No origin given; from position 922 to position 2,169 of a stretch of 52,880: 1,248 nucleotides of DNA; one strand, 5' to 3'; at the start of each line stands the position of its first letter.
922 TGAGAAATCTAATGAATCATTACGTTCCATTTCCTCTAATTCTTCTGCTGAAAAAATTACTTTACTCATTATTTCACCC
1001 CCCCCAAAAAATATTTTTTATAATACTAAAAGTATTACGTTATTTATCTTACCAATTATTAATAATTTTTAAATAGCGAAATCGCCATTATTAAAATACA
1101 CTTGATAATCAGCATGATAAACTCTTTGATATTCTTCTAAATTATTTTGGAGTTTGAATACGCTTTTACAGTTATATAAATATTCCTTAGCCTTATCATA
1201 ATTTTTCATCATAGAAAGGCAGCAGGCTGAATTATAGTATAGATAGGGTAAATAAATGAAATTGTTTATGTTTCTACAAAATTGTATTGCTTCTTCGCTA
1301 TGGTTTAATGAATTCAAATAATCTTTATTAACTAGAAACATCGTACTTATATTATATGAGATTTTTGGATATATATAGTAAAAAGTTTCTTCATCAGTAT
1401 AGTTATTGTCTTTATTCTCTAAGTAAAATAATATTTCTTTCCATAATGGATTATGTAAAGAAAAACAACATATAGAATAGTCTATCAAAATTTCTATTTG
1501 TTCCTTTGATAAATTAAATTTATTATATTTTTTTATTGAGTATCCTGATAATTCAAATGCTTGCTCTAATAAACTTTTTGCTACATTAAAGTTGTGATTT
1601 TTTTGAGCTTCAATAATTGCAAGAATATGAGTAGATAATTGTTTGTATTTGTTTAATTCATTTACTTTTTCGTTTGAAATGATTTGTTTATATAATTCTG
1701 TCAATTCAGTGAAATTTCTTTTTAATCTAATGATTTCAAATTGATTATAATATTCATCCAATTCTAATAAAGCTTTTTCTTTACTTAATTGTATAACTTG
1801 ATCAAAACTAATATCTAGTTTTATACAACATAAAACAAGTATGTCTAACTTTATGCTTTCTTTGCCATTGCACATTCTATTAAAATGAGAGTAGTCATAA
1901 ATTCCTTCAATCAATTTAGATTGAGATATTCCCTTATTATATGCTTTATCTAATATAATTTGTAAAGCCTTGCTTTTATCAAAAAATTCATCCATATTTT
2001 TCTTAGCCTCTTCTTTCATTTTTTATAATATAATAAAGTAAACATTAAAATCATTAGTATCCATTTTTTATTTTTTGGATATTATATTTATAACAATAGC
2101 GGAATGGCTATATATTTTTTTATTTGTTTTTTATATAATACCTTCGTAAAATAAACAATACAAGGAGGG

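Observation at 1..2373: Peptide-pheromone circuit (Rgg/RRNPP-type) wired to a short-peptide plus radical SAM operon: candidate quorum-sensing-controlled RiPP locus cut by the window edge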

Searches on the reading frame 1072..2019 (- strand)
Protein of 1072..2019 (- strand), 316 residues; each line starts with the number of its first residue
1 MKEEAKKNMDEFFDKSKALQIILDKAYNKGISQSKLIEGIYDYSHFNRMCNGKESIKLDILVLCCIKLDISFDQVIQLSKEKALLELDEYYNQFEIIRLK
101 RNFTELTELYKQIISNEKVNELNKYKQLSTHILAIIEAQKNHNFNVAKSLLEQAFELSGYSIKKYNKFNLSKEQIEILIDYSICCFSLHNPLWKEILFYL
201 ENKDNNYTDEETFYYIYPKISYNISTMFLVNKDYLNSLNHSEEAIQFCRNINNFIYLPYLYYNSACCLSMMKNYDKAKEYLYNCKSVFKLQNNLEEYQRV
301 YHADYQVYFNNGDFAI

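Call 6: search_protein_families(library=pfam, proteins=[window:1072-2019:-], max_evalue=0.1)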
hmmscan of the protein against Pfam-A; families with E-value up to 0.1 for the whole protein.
window:1072-2019:- (316 aa): 7 families
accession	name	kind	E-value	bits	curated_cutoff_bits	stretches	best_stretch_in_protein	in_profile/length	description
PF18768.7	RNPP_C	-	0.00017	21.6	26.5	1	94-302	4-205/213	RNPP family C-terminal domain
PF13424.12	TPR_12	-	0.00035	21.2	30.1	1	222-281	7-68/77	Tetratricopeptide repeat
PF13181.12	TPR_8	-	0.00087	19.7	25.7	1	260-284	3-27/34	Tetratricopeptide repeat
PF07719.23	TPR_2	-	0.0037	17.7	27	0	259-281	2-24/34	Tetratricopeptide repeat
PF00515.34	TPR_1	-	0.006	16.8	27.8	1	259-282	2-25/34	Tetratricopeptide repeat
PF06590.16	PerB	-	0.032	15.2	25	1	169-227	4-56/129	PerB protein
PF13174.12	TPR_6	-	0.049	14.7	26.3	0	261-283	3-25/33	Tetratricopeptide repeat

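Call 7: search_protein_families(library=ncbifam, proteins=[window:1072-2019:-], max_evalue=0.1)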
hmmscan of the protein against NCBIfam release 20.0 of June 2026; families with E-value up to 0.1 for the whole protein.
window:1072-2019:- (316 aa): 1 family
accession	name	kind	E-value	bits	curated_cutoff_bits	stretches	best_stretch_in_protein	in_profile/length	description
NF047558.1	TPR_END_plus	domain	0.0092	15.9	32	1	260-282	1-23/56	TPR end-of-group domain-containing protein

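Call 8: find_encoding_contigs(protein=window:1072-2019:-, flank=10000, max_places=8)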
Protein window:1072-2019:- (316 aa): 18 contigs read that carry it; 8 places shown.
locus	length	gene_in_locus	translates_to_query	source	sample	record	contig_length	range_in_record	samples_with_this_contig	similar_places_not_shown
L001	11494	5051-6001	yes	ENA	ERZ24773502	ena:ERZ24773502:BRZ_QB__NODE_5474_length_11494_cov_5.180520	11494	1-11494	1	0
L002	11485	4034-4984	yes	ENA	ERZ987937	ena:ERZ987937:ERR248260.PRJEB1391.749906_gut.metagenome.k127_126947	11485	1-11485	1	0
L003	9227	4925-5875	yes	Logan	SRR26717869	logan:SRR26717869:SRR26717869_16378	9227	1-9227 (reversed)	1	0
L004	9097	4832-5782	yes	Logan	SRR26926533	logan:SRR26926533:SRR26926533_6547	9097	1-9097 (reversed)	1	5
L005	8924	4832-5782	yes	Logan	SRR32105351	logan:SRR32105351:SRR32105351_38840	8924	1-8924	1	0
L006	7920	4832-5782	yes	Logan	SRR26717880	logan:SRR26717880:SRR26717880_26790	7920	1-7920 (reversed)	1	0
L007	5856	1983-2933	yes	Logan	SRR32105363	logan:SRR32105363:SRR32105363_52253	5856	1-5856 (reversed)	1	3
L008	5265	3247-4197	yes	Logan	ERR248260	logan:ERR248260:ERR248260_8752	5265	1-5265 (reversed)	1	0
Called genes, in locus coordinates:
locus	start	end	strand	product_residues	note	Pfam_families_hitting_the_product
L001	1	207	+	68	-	?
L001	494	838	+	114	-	PF12844:HTH_19 (weak), PF13560:HTH_31 (faint), PF01381:HTH_3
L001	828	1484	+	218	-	PF06114:Peptidase_M78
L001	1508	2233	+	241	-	PF12686:DUF3800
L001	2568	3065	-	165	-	PF00589:Phage_integrase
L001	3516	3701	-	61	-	PF14657:Arm-DNA-bind_4 (weak)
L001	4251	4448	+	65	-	-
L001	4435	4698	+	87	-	-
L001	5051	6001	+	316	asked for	-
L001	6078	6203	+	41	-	-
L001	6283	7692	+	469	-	PF04055:Radical_SAM, PF13353:Fer4_12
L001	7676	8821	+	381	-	PF07690:MFS_1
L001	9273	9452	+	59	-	PF00152:tRNA-synt_2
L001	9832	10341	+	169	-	-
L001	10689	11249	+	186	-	PF02632:BioY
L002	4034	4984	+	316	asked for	-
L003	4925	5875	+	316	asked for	-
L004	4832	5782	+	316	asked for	-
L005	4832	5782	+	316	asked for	-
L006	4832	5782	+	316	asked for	-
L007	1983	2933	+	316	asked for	-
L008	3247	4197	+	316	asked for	-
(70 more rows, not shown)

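Call 47: find_homologous_proteins(query=window:1072-2019:-, max_evalue=0.001)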
Query window:1072-2019:- (316 aa): 23 proteins with E <= 0.001 among 869 candidates.
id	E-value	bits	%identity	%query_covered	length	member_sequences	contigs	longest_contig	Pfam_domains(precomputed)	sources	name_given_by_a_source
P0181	4.8e-202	688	100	100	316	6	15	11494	-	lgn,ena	-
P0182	2.3e-169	580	86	97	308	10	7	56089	PF18768.8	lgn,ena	-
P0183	5.0e-165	566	85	97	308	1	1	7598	PF18768.8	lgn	-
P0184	4.6e-163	560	84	97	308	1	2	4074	PF18768.8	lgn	-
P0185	3.0e-154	531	81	97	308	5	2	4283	PF18768.8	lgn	-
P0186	3.0e-153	528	78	100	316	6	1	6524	-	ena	-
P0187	4.7e-152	524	79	97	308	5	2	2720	PF18768.8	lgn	-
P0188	1.5e-146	505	74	100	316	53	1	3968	PF07719.24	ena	-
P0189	7.9e-146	503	75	97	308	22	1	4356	-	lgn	-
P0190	2.3e-142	492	75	97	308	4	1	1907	-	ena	-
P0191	1.1e-140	486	73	97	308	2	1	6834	PF18768.8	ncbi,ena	-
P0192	7.4e-139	480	71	100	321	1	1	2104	PF00515.35,PF13424.13,PF18768.8,PF07719.24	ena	-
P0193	1.9e-134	466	72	97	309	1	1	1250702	-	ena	-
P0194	7.3e-127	441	65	97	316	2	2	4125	PF18768.8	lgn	-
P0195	6.9e-125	434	64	97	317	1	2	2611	PF18768.8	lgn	-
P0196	7.9e-93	329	54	95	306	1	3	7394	-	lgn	-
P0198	2.1e-85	305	49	95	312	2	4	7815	-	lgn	-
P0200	1.7e-27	115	33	94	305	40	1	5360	PF18768.8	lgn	-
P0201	5.6e-25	106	33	96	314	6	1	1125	PF18768.8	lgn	-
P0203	2.8e-22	98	30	90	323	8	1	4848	PF00515.35,PF13424.13,PF18768.8,PF07719.24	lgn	-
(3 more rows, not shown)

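Call 50: search_solved_structures(query=A2, max_evalue=10)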
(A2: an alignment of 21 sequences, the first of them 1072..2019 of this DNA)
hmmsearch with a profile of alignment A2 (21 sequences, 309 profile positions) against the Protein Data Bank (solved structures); distinct sequences matched with E-value up to 10: 15.
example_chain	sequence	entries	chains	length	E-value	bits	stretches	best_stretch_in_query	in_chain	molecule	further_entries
9qhb_A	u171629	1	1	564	4.4e-11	45.7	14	212-271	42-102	Engineered tetratricopeptide repeat protein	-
2qfc_A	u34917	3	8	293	2.1e-09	40.1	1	20-276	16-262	PlcR protein | Transcriptional activator PlcR protein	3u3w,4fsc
9qhc_A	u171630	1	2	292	3.8e-07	32.7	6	212-271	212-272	Engineered tetratricopeptide repeat protein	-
8bu0_A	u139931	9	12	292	5.8e-07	32.2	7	213-270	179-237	Consensus tetratricopeptide repeat protein | Crystal structure of an 8-repeat consensus TPR superhelix with Zinc. | Monomer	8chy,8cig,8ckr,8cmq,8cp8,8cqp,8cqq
8ch0_A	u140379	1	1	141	0.00019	23.9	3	213-270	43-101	Consensus tetratricopeptide repeat protein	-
2fo7_A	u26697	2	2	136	0.00023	23.6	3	210-270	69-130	SYNTHETIC CONSENSUS TPR PROTEIN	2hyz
1na0_A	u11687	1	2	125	0.0051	19.2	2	212-270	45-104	designed protein CTPR3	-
2wqh_A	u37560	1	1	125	0.015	17.7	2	213-271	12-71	CTPR3Y3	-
6vfh_A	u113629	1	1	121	0.03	16.7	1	213-289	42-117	T33_dn10A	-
2avp_A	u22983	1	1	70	0.04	16.2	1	213-270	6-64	synthetic consensus TPR protein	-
1na3_A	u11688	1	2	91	0.069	15.5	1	213-271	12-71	designed protein CTPR2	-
6v8e_A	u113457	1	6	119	0.12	14.7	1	213-271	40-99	Designed protein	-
6vfi_B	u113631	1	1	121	0.14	14.5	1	213-271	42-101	O43_dn18B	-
3kd7_A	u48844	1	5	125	0.19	14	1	213-271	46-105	CTPR390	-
7bqs_A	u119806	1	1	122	2.3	10.4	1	93-159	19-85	Nomur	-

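Call 59: find_related_loci(query=A2, collection=metagenome_contigs, flank=3500)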
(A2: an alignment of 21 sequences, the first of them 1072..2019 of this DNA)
Query A2 (316 aa) in metagenome_contigs; peptide patterns used: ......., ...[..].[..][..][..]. (x = any residue, [..] = any of these).
83 stretches matched a pattern; 5 encode a relative of the query (tblastn E <= 1e-3); 5 distinct loci.
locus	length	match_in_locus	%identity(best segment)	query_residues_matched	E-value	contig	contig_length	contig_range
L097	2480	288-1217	75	7-316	5e-163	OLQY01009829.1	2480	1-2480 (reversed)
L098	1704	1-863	73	29-316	6e-122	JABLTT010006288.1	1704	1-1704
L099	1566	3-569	72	128-316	7e-94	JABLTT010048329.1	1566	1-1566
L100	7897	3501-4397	33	6-308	7e-37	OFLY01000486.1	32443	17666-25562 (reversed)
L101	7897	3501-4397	33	6-308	7e-37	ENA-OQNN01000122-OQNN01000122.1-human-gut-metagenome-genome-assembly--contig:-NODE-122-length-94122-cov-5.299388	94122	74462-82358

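Call 60: find_encoding_contigs(protein=P0193, flank=6000, max_places=1)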
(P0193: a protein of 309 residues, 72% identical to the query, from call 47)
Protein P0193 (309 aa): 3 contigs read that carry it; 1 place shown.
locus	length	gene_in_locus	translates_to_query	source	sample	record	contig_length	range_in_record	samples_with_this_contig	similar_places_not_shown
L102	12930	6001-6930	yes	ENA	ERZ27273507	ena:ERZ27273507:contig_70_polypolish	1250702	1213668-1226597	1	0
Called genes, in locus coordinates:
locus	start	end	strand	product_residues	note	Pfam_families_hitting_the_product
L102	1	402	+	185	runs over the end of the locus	PF01381:HTH_3, PF13443:HTH_26 (faint)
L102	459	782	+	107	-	-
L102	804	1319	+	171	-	-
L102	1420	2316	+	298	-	PF23343:REP_ORF2-G2P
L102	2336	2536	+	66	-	PF09035:Tn916-Xis (weak), PF12728:HTH_17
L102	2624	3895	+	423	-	PF02920:Integrase_DNA, PF14659:Phage_int_SAM_3 (weak), PF00589:Phage_integrase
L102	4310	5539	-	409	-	PF01610:DDE_Tnp_ISL3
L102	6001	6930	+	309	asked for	-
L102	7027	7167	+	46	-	-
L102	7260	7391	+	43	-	-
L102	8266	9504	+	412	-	PF05977:MFS_3, PF07690:MFS_1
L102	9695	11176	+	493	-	PF00005:ABC_tran, PF00931:NB-ARC (faint), PF13555:AAA_29 (faint), PF25199:nSTAND_NTPase5 (faint), PF00006:ATP-synt_ab (faint), PF02463:SMC_N (faint), PF12848:ABC_tran_Xtn, PF00005:ABC_tran, +5 more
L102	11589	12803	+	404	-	PF01381:HTH_3, PF12844:HTH_19 (faint), PF13560:HTH_31 (weak), PF18106:Rol_Rep_N, PF02486:Rep_trans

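Call 61: find_encoding_contigs(protein=P0196, flank=6000, max_places=1)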
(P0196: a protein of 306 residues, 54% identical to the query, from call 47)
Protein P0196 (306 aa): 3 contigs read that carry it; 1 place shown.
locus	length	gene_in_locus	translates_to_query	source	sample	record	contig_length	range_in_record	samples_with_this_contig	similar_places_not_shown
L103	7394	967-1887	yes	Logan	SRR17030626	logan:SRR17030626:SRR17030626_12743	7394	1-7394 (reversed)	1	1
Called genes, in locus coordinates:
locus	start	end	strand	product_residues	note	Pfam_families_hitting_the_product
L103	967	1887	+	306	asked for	-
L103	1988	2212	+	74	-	-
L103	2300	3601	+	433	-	-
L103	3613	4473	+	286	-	PF00528:BPD_transp_1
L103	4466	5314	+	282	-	PF00528:BPD_transp_1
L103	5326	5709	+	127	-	-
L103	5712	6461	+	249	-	-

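Call 62: find_encoding_contigs(protein=P0198, flank=6000, max_places=1)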
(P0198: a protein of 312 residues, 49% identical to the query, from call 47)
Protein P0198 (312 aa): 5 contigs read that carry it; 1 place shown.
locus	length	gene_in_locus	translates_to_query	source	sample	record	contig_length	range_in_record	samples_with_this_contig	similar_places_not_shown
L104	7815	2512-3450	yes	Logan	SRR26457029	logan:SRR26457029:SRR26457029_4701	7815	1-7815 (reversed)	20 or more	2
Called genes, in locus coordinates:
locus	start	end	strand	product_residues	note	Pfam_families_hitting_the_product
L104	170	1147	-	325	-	PF13481:AAA_25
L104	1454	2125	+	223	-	PF01381:HTH_3 (weak), PF12844:HTH_19 (weak), PF13560:HTH_31 (weak)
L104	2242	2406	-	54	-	-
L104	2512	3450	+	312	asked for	-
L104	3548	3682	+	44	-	-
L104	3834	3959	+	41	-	-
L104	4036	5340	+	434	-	PF04055:Radical_SAM, PF13353:Fer4_12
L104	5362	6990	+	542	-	PF00664:ABC_membrane, PF03193:RsgA_GTPase (weak), PF00005:ABC_tran, PF13304:AAA_21 (faint)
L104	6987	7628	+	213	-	PF02517:Rce1-like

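Call 64: predict_structure(alignment_id=A2)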
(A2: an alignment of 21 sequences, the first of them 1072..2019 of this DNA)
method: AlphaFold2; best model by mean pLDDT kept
length: 316 residues; sequences in the alignment: 21
mean_pLDDT: 89.8   pTM: 0.75
mean pLDDT of the five models: 89.8, 89.8, 89.1, 88.8, 88.6
residues with pLDDT >= 90: 228; 70-90: 68; 50-70: 10; < 50: 10
segments of 3 or more residues with pLDDT < 50: 1-10
pLDDT, mean of each block of 10 residues (from residue 1): 33 81 93 93 92 90 94 83 77 87 87 78 86 95 97 94 93 96 98 98 95 96 98 98 98 94 98 96 96 92 91 71
secondary structure, 60 per line:
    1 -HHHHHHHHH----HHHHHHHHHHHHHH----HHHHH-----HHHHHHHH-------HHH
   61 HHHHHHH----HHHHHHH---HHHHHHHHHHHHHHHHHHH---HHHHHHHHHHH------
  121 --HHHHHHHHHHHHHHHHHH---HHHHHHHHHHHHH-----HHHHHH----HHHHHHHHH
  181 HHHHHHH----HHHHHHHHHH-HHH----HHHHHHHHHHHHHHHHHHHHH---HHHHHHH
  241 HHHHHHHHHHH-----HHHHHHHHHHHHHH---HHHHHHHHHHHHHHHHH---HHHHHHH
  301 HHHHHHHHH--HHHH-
elements in order: H2-10 H15-28 H33-37 H43-50 H58-67 H72-78 H82-100 H104-114 H123-140 H144-156 H162-167 H172-187 H192-201 H210-230 H234-251 H257-270 H274-290 H294-309 H312-315

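Call 67: fold_search(model_id=the predicted structure, library=pdb)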
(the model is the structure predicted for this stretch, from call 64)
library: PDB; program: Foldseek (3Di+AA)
matches with E <= 10: 1149; with E <= 0.001: 20
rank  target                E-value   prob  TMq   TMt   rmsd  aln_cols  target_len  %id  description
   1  3u3w_A                7.9e-07  1.00  0.70  0.78   4.3       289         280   16  Crystal Structure of Bacillus thuringiensis PlcR in complex with the peptide PapR7 and DNA (released 2013-01-09)
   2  2qfc_A                9.9e-06  1.00  0.61  0.67   7.1       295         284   15  Crystal Structure of Bacillus thuringiensis PlcR complexed with PapR (released 2007-11-06)
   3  4yv9_D                1.2e-04  1.00  0.50  0.57   6.1       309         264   15  X-ray crystal structure of Streptococcus dysgalactiae SHP pheromone receptor Rgg2 (released 2015-04-08)
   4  6hu8                  2.0e-04  1.00  0.46  0.48  13.3       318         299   12  Apo form of the competence regulator ComR from Streptococcus vestibularis (released 2019-10-23)
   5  5w4m_B                2.1e-04  1.00  0.52  0.57   6.0       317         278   15  Crystal structure of Streptococcus dysgalactiae SHP pheromone receptor Rgg2(C45S) (released 2017-10-25)
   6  5jub_A                2.1e-04  1.00  0.49  0.51   7.3       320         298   14  Crystal structure of ComR from S.thermophilus in complex with DNA and its signalling peptide ComS. (released 2016-10-26)
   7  4yv6_D                2.1e-04  1.00  0.52  0.60   6.1       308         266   16  X-ray crystal structure of Streptococcus dysgalactiae SHP pheromone receptor Rgg2 (released 2015-04-08)
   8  6w1a_A                2.7e-04  1.00  0.52  0.58   6.1       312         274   17  Crystal structure of Streptococcus dysgalactiae SHP pheromone receptor Rgg2 bound to DNA (released 2020-10-21)
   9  5jub_B                3.0e-04  1.00  0.55  0.58   6.6       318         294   12  Crystal structure of ComR from S.thermophilus in complex with DNA and its signalling peptide ComS. (released 2016-10-26)
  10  5w4n_B                3.0e-04  1.00  0.53  0.59   6.2       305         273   15  Crystal structure of Streptococcus dysgalactiae SHP pheromone receptor Rgg2(C45S) (released 2017-10-25)
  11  5juf                  3.6e-04  1.00  0.45  0.47  13.3       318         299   14  Crystal structure of the apo form of ComR from S. thermophilus. (released 2016-10-26)
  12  4yv9_C                3.7e-04  1.00  0.54  0.61   5.8       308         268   16  X-ray crystal structure of Streptococcus dysgalactiae SHP pheromone receptor Rgg2 (released 2015-04-08)
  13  4ryk_A                4.4e-04  1.00  0.55  0.58   6.4       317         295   11  Crystal structure of a putative transcriptional regulator from Listeria monocytogenes EGD-e (released 2015-01-07)
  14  5w4m_A                5.4e-04  1.00  0.52  0.58   6.0       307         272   15  Crystal structure of Streptococcus dysgalactiae SHP pheromone receptor Rgg2(C45S) (released 2017-10-25)
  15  6qer_C                5.7e-04  1.00  0.50  0.52  12.7       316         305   13  Apo Form Of ComR From S. Thermophilus in space group C2 (released 2019-02-20)
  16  6qer_D                5.7e-04  1.00  0.51  0.54  13.1       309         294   13  Apo Form Of ComR From S. Thermophilus in space group C2 (released 2019-02-20)
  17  6qer_A                6.2e-04  1.00  0.44  0.46  13.7       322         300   14  Apo Form Of ComR From S. Thermophilus in space group C2 (released 2019-02-20)
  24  6hua_A                1.6e-03  1.00  0.46  0.48   7.6       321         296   13  the competence regulator ComR from Streptococcus vestibularis in complex with its cognate signaling peptide XIP (released 2019-10-23)
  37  6hc2_C                7.7e-03  1.00  0.40  0.35  10.3       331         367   10  Crystal structure of NuMA/LGN hetero-hexamers (released 2019-05-29)
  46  6hc2_S                1.3e-02  1.00  0.29  0.26  12.9       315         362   11  Crystal structure of NuMA/LGN hetero-hexamers (released 2019-05-29)
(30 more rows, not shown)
